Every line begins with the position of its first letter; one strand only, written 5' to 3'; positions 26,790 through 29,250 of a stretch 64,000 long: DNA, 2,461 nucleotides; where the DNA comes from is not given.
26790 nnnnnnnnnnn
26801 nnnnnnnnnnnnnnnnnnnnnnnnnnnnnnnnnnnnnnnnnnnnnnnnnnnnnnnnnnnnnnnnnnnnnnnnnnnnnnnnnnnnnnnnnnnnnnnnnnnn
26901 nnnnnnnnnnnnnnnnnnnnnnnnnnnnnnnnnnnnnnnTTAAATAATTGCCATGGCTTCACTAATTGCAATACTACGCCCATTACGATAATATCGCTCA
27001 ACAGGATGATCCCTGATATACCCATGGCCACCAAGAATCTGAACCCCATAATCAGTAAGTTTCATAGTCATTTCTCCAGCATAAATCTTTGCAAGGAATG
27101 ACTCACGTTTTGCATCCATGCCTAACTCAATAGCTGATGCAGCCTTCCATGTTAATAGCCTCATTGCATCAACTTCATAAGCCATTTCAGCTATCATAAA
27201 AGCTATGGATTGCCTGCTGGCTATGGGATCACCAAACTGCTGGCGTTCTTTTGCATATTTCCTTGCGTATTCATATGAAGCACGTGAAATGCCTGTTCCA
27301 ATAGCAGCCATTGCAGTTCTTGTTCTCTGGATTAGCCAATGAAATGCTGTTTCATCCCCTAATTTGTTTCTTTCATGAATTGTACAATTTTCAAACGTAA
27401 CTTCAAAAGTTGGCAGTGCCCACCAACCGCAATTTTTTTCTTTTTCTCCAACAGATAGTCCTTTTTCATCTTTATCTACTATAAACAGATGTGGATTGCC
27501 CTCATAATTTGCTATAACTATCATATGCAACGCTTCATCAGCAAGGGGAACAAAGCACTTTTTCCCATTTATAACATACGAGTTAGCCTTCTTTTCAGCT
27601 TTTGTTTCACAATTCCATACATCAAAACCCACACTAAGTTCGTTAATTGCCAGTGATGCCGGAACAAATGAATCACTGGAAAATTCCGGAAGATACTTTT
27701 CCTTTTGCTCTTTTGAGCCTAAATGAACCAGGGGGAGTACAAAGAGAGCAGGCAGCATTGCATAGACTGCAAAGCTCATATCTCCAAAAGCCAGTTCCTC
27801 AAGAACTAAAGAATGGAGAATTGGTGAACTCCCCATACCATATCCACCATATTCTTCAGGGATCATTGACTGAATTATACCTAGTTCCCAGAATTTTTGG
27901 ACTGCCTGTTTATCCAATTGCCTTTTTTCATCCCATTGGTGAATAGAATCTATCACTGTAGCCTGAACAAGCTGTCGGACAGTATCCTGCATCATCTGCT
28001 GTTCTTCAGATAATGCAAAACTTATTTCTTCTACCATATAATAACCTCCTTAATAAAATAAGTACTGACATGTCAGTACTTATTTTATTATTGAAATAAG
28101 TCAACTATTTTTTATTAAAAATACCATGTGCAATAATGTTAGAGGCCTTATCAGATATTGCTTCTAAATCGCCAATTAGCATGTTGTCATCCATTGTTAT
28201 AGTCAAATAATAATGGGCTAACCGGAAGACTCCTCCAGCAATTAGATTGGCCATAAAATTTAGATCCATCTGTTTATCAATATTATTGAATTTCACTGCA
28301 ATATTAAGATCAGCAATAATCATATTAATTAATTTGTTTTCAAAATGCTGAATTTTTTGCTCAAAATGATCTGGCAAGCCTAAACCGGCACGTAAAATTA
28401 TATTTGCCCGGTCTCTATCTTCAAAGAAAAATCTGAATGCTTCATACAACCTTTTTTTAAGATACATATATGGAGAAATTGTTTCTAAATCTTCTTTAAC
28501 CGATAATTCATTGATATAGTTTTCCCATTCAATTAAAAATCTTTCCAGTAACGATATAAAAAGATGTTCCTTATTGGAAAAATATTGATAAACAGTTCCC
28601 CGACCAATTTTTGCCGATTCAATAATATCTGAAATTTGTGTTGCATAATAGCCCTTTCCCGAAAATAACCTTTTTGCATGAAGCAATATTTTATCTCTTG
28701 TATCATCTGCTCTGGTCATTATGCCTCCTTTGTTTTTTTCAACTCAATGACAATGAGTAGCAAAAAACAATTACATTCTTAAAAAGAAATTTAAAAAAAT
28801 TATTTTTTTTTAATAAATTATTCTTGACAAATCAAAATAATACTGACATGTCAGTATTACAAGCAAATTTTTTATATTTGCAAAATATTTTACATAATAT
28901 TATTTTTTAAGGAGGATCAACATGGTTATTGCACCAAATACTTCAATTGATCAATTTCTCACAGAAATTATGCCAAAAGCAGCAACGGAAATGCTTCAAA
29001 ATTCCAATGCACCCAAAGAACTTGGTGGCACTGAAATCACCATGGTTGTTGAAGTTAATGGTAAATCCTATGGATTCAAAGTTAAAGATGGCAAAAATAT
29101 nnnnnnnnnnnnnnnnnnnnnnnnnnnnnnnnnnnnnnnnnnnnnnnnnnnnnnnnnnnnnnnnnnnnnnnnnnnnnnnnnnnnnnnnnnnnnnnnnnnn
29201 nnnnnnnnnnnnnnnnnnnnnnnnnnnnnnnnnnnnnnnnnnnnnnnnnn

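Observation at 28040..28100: Perfect 38-bp palindrome adjacent to the ACAD operon ribosome-binding site (candidate TetR operator)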

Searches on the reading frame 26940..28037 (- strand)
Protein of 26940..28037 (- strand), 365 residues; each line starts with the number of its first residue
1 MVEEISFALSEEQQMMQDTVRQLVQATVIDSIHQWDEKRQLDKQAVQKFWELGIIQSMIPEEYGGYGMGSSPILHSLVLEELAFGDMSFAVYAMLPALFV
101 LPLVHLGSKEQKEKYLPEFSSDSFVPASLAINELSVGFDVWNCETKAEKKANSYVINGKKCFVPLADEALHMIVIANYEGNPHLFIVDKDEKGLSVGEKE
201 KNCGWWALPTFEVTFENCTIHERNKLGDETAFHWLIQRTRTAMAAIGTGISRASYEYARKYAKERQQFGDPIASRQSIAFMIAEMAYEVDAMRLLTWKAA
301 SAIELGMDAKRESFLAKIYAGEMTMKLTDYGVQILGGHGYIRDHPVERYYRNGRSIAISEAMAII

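Call 8: search_protein_families(library=pfam, proteins=[window:26940-28037:-])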
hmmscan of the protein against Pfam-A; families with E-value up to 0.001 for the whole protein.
window:26940-28037:- (365 aa): 4 families
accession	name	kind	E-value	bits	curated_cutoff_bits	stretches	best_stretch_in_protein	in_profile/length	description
PF00441.29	Acyl-CoA_dh_1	-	1.2e-30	107.1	22.4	1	234-359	9-134/150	Acyl-CoA dehydrogenase, C-terminal domain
PF02771.21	Acyl-CoA_dh_N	-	1e-27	97.1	22.9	1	10-121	1-111/113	Acyl-CoA dehydrogenase, N-terminal domain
PF02770.24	Acyl-CoA_dh_M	-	1.2e-15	57.9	33.3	1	129-218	2-97/97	Acyl-CoA dehydrogenase, middle domain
PF08028.16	Acyl-CoA_dh_2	-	7.9e-15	55.8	22.7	1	243-354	3-124/134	Acyl-CoA dehydrogenase, C-terminal domain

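Call 20: search_protein_families(library=ncbifam, proteins=[window:26940-28037:-], max_evalue=0.00001)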
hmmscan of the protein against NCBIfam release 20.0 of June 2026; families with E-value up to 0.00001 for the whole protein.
window:26940-28037:- (365 aa): 20 families
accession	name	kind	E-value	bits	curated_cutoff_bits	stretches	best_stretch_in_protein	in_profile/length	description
NF042972.1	AcrlCoAredClosAcrC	equivalog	1.2e-64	218.4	640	1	6-360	2-362/378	acryloyl-CoA reductase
NF043006.1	CyhCrbnylCoADH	equivalog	4.3e-61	207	650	1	10-360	5-361/380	cyclohexane-1-carbonyl-CoA dehydrogenase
NF045552.1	GlutCoADH_Des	equivalog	1.7e-57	195.3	470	1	6-363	2-368/387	glutaryl-CoA dehydrogenase Acd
NF058590.1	AcCoDHFadEBacil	equivalog_domain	6.3e-51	173.6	600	2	9-308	21-325/586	acyl-CoA dehydrogenase FadE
NF008997.0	PRK12341.1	equivalog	2.4e-48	165.1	537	1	6-359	2-361/382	acyl-CoA dehydrogenase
NF042439.1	SulpropCoADesulf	equivalog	3.1e-48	164.4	600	1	18-361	2-357/379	3-sulfinopropanoyl-CoA desulfinase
NF053553.1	prodigi_MBC_PigA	equivalog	1.1e-45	156.5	500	1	6-348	2-353/381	prodigiosin MBC biosynthesis dehydrogenase PigA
NF045652.1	ProlPCPDhRedW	equivalog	2.7e-45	154.8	650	1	12-341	3-341/376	L-prolyl-[peptidyl-carrier protein] dehydrogenase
NF002885.1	PRK03354.1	equivalog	9.7e-38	130.2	540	1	6-359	2-358/378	crotonobetainyl-CoA dehydrogenase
TIGR03207.1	cyc_hxne_CoA_dh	equivalog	1e-30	106.7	575.35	1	9-363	1-360/372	cyclohexanecarboxyl-CoA dehydrogenase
NF052270.1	Staph_DH_FadE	equivalog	3.5e-29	101.7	600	1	5-356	17-375/400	acyl-CoA dehydrogenase FadE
TIGR03203.1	pimD_small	equivalog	2.3e-23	82.9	652.7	1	7-352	2-354/378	pimeloyl-CoA dehydrogenase small subunit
NF009586.0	PRK13026.1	subfamily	4.7e-18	64.9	608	2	10-137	80-204/777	acyl-CoA dehydrogenase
NF007000.1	PRK09463.1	subfamily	1.1e-17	63.7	600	2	10-127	45-160/726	acyl-CoA dehydrogenase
NF049984.1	Rv1679_FadE16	equivalog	2.1e-16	60.1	600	1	20-355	5-346/371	Rv1679 family acyl-CoA dehydrogenase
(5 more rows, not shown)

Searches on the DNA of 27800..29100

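Call 67: search_rna_families(source=window, start=27800, end=29100, threshold=evalue, max_evalue=1)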
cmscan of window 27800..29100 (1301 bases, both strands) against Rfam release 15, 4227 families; matches with E-value up to 1: 5.
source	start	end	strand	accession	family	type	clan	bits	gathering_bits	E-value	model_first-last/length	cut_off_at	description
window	28053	28088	-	RF03940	MIR9563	Gene; miRNA;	-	21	90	0.51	1-127/127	no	MIR9563 microRNA precursor family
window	28049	28091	-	RF03344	mir-5365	Gene; miRNA;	-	19.9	70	0.49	1-78/78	no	mir-5365 microRNA precursor family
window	28527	28588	+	RF03640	mir-3747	Gene; miRNA;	-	19.7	63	0.66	1-67/67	no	mir-3747 microRNA precursor family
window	28455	28516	+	RF01642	ceN54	Gene; snRNA; snoRNA; CD-box;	-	18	60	0.73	1-68/68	no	Caenorhabditis snoRNA ceN54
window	28055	28103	-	RF01472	rli40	Gene; sRNA;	-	16.1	100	0.26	1-263/263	no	Listeria sRNA rli40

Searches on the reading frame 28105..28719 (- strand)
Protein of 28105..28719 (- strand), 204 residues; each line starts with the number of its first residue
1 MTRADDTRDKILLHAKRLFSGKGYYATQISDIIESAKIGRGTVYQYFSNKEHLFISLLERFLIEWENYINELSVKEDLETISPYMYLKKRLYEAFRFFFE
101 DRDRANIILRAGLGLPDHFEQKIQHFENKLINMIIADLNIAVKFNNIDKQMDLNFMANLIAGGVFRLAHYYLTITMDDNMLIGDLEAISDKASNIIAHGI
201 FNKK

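Call 8: search_protein_families(library=pfam, proteins=[window:28105-28719:-])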
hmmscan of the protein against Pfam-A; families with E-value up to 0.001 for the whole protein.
window:28105-28719:- (204 aa): 1 family
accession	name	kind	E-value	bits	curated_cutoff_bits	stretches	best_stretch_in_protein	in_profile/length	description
PF00440.29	TetR_N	-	7.9e-15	54.8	24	1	11-56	1-46/47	Bacterial regulatory proteins, tetR family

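Call 10: find_homologous_proteins(query=window:28105-28719:-)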
Query window:28105-28719:- (204 aa): 25 proteins with E <= 0.001 among 155 candidates.
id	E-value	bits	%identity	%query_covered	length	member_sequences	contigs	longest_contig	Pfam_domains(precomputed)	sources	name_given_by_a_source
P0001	8.9e-121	419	94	100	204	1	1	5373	PF00440.30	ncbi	ncbi:MAG: hypothetical protein Kow00102_13600 [Spirochaetota bacterium]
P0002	4.7e-117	407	93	100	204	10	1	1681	PF00440.30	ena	-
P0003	1.3e-112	392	88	100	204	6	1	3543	PF00440.30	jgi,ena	-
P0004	6.0e-96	338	76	100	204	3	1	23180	PF00440.30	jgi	-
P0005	1.1e-94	334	74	100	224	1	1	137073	PF00440.30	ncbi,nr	ncbi:MAG: TetR/AcrR family transcriptional regulator [Spirochaetes bacterium]|nr:TetR/AcrR family tr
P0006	1.5e-94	333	75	100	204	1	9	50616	PF00440.30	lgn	-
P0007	1.1e-93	331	75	100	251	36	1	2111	PF00440.30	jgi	-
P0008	2.4e-92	326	72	99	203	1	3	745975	PF00440.30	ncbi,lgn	-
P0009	1.5e-91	324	72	100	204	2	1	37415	PF00440.30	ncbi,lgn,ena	-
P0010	1.9e-90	320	73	100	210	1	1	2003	PF00440.30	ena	-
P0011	5.5e-89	315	73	100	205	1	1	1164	PF00440.30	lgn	-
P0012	2.3e-87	310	68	100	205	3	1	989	PF00440.30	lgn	-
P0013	8.0e-86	305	68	99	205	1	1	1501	PF00440.30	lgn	-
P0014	4.2e-46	175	46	99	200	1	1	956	PF00440.30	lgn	-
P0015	9.3e-46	174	44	97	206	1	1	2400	PF00440.30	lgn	-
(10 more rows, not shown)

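Call 13: find_related_loci(query=A1, collection=genome_contigs, flank=6000)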
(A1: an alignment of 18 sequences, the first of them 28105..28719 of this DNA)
Query A1 (204 aa) in genome_contigs; peptide patterns used: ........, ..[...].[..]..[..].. (x = any residue, [..] = any of these).
276 stretches matched a pattern; 244 encode a relative of the query (tblastn E <= 1e-3); the best 80 are kept; 80 distinct loci.
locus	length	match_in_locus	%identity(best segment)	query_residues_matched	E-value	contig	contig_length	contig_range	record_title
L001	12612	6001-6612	94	1-204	2e-126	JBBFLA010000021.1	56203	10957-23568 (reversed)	MAG: Spirochaetota bacterium isolate Uz-U4-13 NODE_21_length_56203_cov_13.058422, whole genome shotgun sequence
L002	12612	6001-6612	93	1-204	2e-125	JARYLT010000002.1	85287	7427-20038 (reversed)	MAG: Spirochaetota bacterium isolate A05DMB-I-13 NODE_2_length_85287_cov_4.411982, whole genome shotgun sequence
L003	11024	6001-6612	76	1-204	2e-103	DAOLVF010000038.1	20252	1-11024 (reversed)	MAG TPA_asm: Spirochaetota bacterium isolate AMR_MDS_4586 NODE_2799_length_20252_cov_26.858593, whole genome shotgun seq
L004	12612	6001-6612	75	1-204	8e-102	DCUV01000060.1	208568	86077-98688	MAG TPA_asm: Spirochaetia bacterium UBA2205 UBA2205_contig_23723, whole genome shotgun sequence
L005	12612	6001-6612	72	1-204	1e-98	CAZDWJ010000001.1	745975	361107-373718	MAG TPA_asm: uncultured Leptospira sp. isolate binchicken_co40_101 genome assembly, contig: NODE_3_length_745975_cov_9.5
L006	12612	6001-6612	72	1-204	2e-98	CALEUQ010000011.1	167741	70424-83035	MAG: uncultured bacterium isolate R1_Bin_METABAT__127_1 genome assembly, contig: c_000000238552_partial_106870_274611, w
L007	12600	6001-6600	47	1-201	2e-57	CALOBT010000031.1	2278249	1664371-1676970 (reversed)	MAG: uncultured Spirochaetota bacterium isolate LOGT_bin.0113 genome assembly, contig: contig_15214, whole genome shotgu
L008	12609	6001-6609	45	1-204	2e-52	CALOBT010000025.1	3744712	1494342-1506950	MAG: uncultured Spirochaetota bacterium isolate LOGT_bin.0113 genome assembly, contig: contig_20799, whole genome shotgu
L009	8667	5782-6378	43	3-202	5e-52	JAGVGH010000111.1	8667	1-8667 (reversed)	MAG: Desulfobacterales bacterium isolate DeMMO2_10 c_000000018940, whole genome shotgun sequence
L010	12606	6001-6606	44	1-203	5e-50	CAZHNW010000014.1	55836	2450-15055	MAG TPA_asm: uncultured Leptospirales bacterium isolate binchicken_co42_67 genome assembly, contig: NODE_394_length_5583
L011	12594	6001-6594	43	4-204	5e-50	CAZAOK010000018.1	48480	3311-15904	MAG TPA_asm: uncultured Leptospiraceae bacterium isolate SRP252850_co1_61 genome assembly, contig: NODE_1031_length_4848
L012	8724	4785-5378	42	4-204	2e-49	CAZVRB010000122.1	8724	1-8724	MAG TPA_asm: uncultured Leptospiraceae bacterium isolate binchicken_co13_469 genome assembly, contig: NODE_13226_length_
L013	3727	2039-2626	41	8-203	3e-48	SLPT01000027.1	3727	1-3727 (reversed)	MAG: Desulfobacteraceae bacterium isolate CSSed165cm_505 CSSed16-5cm-139689, whole genome shotgun sequence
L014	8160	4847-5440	41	3-201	2e-47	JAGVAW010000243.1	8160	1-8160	MAG: Desulfobacterales bacterium isolate DeMMO6_21 c_000000017036, whole genome shotgun sequence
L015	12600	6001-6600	41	4-204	2e-47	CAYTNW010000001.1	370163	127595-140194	MAG TPA_asm: uncultured Leptospirales bacterium isolate SRP220891_co1_350 genome assembly, contig: NODE_13_length_370163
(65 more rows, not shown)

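Call 19: search_solved_structures(query=A1, max_evalue=0.001)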
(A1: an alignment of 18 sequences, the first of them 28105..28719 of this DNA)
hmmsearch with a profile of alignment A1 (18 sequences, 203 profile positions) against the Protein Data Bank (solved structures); distinct sequences matched with E-value up to 0.001: 188 (the best 60 are shown).
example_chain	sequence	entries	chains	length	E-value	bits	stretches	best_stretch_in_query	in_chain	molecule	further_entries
3lwj_A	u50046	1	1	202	1.9e-20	76.5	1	3-148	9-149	Putative TetR-family transcriptional regulator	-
1vi0_A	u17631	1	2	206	2.6e-20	76.1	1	9-202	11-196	transcriptional regulator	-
3whb_A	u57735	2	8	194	3.6e-20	75.6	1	7-202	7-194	Fatty acid metabolism regulator protein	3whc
5gpa_A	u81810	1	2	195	4.4e-16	62.3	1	8-176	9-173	Transcriptional regulator (TetR/AcrR family)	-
5gp9_A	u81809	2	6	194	8.5e-16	61.4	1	8-176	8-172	Transcriptional regulator (TetR/AcrR family)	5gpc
3mvp_A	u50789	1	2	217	4.3e-14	55.8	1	3-93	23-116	TetR/AcrR transcriptional regulator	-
6azh_A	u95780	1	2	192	7e-13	51.8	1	5-192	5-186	TetR family transcriptional regulator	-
4me9_A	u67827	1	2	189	2.6e-12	50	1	3-84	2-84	Transcriptional regulator, TetR family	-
6srn_A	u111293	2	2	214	4.7e-11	45.9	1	3-92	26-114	TetR family transcriptional regulator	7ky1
3lhq_A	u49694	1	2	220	5.6e-11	45.6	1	3-57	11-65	AcrAB operon repressor (TetR/AcrR family)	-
3br5_B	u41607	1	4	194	7.9e-11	45.1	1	8-163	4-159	HTH-type transcriptional regulator qacR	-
9b7y_A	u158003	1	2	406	8e-11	45.1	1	4-55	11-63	Transcriptional repressor Mce3R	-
1rkt_A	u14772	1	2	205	8e-11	45.1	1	4-78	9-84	protein yfiR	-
3bt9_B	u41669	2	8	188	8.8e-11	45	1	8-163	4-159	HTH-type transcriptional regulator qacR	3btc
3bqz_B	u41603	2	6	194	8.8e-11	45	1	8-163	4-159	HTH-type transcriptional regulator qacR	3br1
6el2_A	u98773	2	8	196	9.2e-10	41.7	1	5-89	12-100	Transcriptional regulator TetR family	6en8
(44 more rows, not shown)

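Call 20: search_protein_families(library=ncbifam, proteins=[window:28105-28719:-], max_evalue=0.00001)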
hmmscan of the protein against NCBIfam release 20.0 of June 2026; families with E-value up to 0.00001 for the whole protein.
window:28105-28719:- (204 aa): 16 families
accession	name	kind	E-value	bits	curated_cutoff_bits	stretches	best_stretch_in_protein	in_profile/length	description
NF041196.1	ScbR_bind_reg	equivalog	9.6e-13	48.7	150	1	3-165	3-159/191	ScbR family autoregulator-binding transcription factor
NF053878.1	FATransRegFadRBac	equivalog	4.1e-11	43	200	1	9-165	6-158/190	fatty acid metabolism transcriptional regulator FadR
NF051852.1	efflux_TF_MtrR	exception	1.6e-09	37.9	280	1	3-96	7-97/205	multidrug efflux system transcriptional repressor MtrR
NF007949.0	PRK10668.1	equivalog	1.7e-09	37.5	271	1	3-60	8-65/216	multidrug efflux transporter transcriptional repressor AcrR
NF037937.1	septum_RefZ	equivalog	2.6e-09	37.3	180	1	8-110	1-101/195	forespore capture DNA-binding protein RefZ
NF058643.1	TranRegCurRPseudo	equivalog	8.9e-09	35.3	300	1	3-70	4-71/193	TetR family transcriptional repressor CurR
NF051457.1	acryl_TF_AcuR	equivalog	5.8e-08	32.3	247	1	4-158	15-170/204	acrylate utilization transcriptional regulator AcuR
NF007430.0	PRK09975.1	equivalog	1.1e-07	31.3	274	1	4-100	9-102/220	acrEF/envCD operon transcriptional regulator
NF053731.1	TransRegFasRMycb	equivalog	1.3e-07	31.6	330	1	5-100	10-97/199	HTH-type transcriptional activator FasR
NF033703.1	transcr_KstR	equivalog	1.5e-07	31.2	280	1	6-76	7-77/185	cholesterol catabolism transcriptional regulator KstR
TIGR03968.1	mycofact_TetR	equivalog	2.7e-07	30.4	224.9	1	3-73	6-76/190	mycofactocin system transcriptional regulator MftR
TIGR02366.1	DHAK_reg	equivalog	6.7e-07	29.5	129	1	9-94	6-92/176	dihydroxyacetone kinase transcriptional activator DhaS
NF053516.1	TranRepPrsAVib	equivalog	9.3e-07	28.8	300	1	1-72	1-69/208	TetR family transcriptional repressor PsrA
TIGR03613.1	RutR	equivalog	1.8e-06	28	368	1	4-89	5-92/202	pyrimidine utilization regulatory protein R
NF011584.0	PRK15008.1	equivalog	2e-06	27.8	230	0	8-89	20-102/212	HTH-type transcriptional regulator RutR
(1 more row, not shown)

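Call 34: predict_structure(alignment_id=A1)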
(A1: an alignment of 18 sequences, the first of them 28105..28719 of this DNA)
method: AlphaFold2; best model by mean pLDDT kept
length: 204 residues; sequences in the alignment: 18
mean_pLDDT: 86.4   pTM: 0.79
mean pLDDT of the five models: 86.4, 85.2, 85.2, 85.1, 83.7
residues with pLDDT >= 90: 78; 70-90: 117; 50-70: 8; < 50: 1
segments of 3 or more residues with pLDDT < 50: none
pLDDT, mean of each block of 10 residues (from residue 1): 82 94 91 93 91 90 85 76 86 91 85 72 82 88 86 91 88 86 92 87 64
secondary structure, 60 per line:
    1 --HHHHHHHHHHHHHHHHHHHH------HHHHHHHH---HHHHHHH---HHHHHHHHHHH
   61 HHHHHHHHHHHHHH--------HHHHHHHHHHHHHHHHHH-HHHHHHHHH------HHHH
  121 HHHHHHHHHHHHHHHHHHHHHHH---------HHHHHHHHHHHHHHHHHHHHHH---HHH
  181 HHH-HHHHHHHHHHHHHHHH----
elements in order: H3-22 H29-36 H40-46 H50-74 H83-100 H102-110 H117-143 H153-174 H178-183 H185-200

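Call 43: fold_search(model_id=the predicted structure, library=pdb)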
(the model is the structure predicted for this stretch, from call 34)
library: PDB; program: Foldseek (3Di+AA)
matches with E <= 10: 892; with E <= 0.001: 427
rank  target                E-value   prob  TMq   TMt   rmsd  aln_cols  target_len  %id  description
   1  1vi0_A                2.6e-07  1.00  0.78  0.83   3.4       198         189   22  Crystal structure of a transcriptional regulator (released 2003-12-30)
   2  3whb_A                3.2e-07  1.00  0.78  0.83   3.3       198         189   21  Crystal structure of FadR from Bacillus subtilis, a transcriptional regulator involved in the regulation of fatty acid (released 2014-03-19)
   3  3whc_A                5.2e-07  1.00  0.79  0.84   3.3       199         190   21  Crystal structure of a transcriptional regulator FadR from Bacillus subtilis in complex with stearoyl-CoA (released 2014-03-19)
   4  3whc_C                5.4e-07  1.00  0.78  0.83   3.3       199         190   22  Crystal structure of a transcriptional regulator FadR from Bacillus subtilis in complex with stearoyl-CoA (released 2014-03-19)
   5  1vi0_B                8.4e-07  1.00  0.79  0.85   3.0       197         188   22  Crystal structure of a transcriptional regulator (released 2003-12-30)
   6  3whb_B                8.4e-07  1.00  0.77  0.83   3.0       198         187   21  Crystal structure of FadR from Bacillus subtilis, a transcriptional regulator involved in the regulation of fatty acid (released 2014-03-19)
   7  7k1a_B                9.7e-07  1.00  0.73  0.73   3.9       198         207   24  TtgR quadruple mutant (C137I I141W M167L F168Y) (released 2021-10-06)
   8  2xdn_A                1.3e-06  1.00  0.74  0.73   4.1       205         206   24  Transcription factor TtgR H67A mutant (released 2010-05-12)
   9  1ui6_A                1.3e-06  1.00  0.59  0.63   8.0       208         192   20  Crystal structure of gamma-butyrolactone receptor (ArpA-like protein) (released 2004-07-27)
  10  8v90_A                1.4e-06  1.00  0.73  0.72   4.1       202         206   25  TtgR variant 3A7 with naltrexone (released 2024-12-11)
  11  3nrg_A                1.8e-06  1.00  0.72  0.69   4.3       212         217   16  Crystal structure of a TetR family transcriptional regulator (Caur_2714) from CHLOROFLEXUS AURANTIACUS J-10-FL at 2.56 (released 2010-09-22)
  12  3lwj                  2.0e-06  1.00  0.73  0.77   3.6       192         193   24  Crystal structure of Putative TetR-family transcriptional regulator (YP_752756.1) from Syntrophomonas wolfei str. Goetti (released 2010-03-16)
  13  7k1a_A                2.3e-06  1.00  0.73  0.72   4.1       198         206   24  TtgR quadruple mutant (C137I I141W M167L F168Y) (released 2021-10-06)
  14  3whc_F                2.6e-06  1.00  0.77  0.84   3.1       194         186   21  Crystal structure of a transcriptional regulator FadR from Bacillus subtilis in complex with stearoyl-CoA (released 2014-03-19)
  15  6hrz_A                2.7e-06  1.00  0.64  0.66   4.6       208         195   16  EthR2 in complex with compound 4 (BDM72170) (released 2019-02-27)
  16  5gp9_A                2.9e-06  1.00  0.77  0.81   3.0       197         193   20  Structural analysis of fatty acid degradation regulator FadR from Bacillus halodurans (released 2017-03-01)
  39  5gp9_B                6.6e-06  1.00  0.76  0.82   3.2       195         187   20  Structural analysis of fatty acid degradation regulator FadR from Bacillus halodurans (released 2017-03-01)
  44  6en8_A                9.2e-06  1.00  0.73  0.78   4.0       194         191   19  SaFadR in complex with dsDNA (released 2018-10-31)
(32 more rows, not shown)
